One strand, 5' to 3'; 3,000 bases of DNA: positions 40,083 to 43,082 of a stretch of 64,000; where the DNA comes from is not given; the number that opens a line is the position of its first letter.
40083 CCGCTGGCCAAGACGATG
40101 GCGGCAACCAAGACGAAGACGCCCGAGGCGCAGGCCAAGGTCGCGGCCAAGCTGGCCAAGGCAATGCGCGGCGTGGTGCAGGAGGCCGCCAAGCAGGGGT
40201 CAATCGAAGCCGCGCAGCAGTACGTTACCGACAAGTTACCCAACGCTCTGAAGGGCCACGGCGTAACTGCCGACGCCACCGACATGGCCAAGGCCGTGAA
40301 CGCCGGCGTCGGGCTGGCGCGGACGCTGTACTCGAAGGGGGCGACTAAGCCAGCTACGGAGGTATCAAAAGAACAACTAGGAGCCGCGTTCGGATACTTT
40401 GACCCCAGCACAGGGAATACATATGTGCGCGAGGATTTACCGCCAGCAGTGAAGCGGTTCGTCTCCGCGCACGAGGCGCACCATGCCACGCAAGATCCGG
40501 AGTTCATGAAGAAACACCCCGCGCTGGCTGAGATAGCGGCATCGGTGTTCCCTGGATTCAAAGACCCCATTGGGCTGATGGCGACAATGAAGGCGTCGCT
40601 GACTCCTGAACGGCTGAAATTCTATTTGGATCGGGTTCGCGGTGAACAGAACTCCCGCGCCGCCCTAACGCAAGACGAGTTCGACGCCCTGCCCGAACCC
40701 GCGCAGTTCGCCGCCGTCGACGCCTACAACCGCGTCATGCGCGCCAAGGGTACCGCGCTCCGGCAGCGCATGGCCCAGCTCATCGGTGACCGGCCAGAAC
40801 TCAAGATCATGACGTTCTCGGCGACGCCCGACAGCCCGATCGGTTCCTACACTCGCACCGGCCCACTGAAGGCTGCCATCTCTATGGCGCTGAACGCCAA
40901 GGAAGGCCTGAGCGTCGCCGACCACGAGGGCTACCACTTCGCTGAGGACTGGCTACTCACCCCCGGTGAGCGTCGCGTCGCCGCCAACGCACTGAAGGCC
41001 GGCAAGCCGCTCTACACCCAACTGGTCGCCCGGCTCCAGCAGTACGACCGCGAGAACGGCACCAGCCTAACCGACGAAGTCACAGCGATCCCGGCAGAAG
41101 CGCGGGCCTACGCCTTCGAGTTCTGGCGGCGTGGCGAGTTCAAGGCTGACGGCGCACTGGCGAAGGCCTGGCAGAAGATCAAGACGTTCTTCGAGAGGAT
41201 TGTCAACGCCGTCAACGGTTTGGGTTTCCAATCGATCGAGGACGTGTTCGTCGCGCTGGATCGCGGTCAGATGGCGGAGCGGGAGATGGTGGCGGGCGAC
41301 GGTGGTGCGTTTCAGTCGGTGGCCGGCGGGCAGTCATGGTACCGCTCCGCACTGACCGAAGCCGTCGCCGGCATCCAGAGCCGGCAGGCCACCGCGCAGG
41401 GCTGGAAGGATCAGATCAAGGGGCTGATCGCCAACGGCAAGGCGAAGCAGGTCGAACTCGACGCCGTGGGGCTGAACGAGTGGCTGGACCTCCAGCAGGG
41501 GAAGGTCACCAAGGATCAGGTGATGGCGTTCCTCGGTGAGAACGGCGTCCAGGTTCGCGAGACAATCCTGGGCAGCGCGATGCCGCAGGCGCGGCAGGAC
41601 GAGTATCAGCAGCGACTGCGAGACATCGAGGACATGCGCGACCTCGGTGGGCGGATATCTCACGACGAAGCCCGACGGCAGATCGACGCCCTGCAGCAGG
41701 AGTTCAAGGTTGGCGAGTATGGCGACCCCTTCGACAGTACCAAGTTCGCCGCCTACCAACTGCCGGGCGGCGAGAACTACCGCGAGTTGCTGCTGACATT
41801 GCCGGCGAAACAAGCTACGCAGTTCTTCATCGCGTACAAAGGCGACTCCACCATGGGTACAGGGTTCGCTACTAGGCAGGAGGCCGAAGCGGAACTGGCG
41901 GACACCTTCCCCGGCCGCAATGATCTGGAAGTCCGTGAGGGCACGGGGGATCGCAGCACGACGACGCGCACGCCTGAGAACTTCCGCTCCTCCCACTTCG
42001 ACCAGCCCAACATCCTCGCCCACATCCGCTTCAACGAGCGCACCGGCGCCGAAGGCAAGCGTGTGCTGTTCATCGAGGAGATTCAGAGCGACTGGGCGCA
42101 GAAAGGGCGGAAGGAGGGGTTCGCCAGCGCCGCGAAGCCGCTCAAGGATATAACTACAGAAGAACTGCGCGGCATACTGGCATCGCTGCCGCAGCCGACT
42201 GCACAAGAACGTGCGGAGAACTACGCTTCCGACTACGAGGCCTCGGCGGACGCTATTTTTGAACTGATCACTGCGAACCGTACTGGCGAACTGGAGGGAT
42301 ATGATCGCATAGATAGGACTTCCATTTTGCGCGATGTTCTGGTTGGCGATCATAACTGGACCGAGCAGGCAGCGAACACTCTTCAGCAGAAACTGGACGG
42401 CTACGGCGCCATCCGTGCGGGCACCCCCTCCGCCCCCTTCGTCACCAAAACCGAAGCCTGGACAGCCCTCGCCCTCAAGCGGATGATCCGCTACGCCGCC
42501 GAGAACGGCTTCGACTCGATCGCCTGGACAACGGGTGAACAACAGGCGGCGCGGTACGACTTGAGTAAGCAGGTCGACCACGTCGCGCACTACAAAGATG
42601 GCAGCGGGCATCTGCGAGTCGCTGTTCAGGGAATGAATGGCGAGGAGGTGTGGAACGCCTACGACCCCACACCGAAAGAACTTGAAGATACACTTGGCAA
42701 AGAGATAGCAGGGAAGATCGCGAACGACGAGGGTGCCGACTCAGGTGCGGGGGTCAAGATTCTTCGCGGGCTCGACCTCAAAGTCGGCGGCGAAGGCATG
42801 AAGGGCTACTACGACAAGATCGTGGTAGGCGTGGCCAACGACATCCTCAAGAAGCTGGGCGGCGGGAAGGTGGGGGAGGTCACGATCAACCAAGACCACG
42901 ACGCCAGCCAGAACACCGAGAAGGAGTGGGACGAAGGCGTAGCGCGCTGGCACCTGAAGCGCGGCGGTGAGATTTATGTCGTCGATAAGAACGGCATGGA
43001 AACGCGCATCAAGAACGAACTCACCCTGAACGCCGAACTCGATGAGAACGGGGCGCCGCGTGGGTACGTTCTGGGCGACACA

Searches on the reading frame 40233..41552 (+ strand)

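Call 68: search_protein_families(library=pfam, proteins=[window:40233-41552:+], max_evalue=1)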
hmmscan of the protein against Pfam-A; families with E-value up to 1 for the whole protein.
window:40233-41552:+ (440 aa): 2 families
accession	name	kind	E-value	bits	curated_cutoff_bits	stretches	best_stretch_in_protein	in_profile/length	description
PF20573.4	DUF6782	-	0.00027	20.7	27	1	43-98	59-114/241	Putative metallopeptidase family (DUF6782)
PF02496.21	ABA_WDS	-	0.049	14.6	25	1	79-105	28-54/78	ABA/WDS induced protein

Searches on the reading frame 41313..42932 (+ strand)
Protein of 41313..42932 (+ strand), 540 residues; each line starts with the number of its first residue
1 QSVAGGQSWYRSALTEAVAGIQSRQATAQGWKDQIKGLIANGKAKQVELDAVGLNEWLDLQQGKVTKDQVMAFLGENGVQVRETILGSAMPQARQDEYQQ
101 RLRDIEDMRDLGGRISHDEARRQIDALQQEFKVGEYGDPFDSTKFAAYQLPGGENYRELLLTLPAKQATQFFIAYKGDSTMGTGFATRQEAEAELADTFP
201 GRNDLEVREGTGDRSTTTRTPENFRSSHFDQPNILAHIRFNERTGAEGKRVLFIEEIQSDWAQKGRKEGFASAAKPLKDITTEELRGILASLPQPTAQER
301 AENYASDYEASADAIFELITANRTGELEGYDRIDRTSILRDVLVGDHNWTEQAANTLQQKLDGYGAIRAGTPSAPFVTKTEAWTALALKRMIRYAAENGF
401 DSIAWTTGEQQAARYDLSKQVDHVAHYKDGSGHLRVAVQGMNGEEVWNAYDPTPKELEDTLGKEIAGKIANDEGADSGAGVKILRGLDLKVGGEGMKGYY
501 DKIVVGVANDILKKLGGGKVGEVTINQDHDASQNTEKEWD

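Call 68: search_protein_families(library=pfam, proteins=[window:41313-42932:+], max_evalue=1)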
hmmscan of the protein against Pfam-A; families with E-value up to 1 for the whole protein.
window:41313-42932:+ (540 aa): 2 families
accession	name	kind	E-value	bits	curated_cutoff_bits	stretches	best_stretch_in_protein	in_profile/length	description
PF03979.19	Sigma70_r1_1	-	0.023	15.1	22.5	1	32-84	4-56/81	Sigma-70 factor, region 1.1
PF06006.17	DUF905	-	0.062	13.8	22.3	1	414-454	15-53/70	Bacterial protein of unknown function (DUF905)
